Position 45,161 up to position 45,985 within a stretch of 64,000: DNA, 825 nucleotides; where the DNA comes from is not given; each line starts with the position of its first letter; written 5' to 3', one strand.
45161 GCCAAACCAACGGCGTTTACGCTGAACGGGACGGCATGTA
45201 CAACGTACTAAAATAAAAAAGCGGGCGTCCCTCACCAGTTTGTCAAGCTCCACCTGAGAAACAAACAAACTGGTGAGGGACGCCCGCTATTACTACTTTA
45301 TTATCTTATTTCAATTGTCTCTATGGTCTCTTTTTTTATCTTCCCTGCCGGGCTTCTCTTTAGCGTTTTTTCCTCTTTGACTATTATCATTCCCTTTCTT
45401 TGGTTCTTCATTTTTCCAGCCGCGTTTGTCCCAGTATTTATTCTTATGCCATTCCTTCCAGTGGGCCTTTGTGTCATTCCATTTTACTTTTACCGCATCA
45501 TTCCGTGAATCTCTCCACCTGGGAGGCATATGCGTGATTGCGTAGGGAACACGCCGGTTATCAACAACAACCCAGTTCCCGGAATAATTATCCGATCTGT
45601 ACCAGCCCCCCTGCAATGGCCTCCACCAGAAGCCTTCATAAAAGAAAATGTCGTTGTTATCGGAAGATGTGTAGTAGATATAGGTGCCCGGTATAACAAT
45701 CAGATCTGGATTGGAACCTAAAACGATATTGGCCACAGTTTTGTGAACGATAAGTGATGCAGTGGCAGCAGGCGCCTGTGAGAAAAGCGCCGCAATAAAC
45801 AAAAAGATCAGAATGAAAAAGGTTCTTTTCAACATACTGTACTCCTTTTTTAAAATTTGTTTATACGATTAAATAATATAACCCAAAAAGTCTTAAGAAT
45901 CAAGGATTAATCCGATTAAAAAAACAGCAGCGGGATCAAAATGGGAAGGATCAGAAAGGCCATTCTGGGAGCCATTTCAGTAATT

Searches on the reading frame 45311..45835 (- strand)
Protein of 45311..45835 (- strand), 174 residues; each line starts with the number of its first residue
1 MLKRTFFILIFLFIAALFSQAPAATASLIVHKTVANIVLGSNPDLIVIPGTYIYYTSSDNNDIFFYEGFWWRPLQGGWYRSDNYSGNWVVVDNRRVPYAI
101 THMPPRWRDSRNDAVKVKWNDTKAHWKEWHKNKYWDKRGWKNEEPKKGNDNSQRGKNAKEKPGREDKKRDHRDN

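Call 4: search_protein_families(library=pfam, proteins=[window:45311-45835:-], max_evalue=0.01)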
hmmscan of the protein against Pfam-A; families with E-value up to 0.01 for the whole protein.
window:45311-45835:- (174 aa): 0 families

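Call 7: search_protein_families(library=ncbifam, proteins=[window:45311-45835:-], max_evalue=0.01)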
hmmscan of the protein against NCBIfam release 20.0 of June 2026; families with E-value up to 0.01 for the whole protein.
window:45311-45835:- (174 aa): 0 families
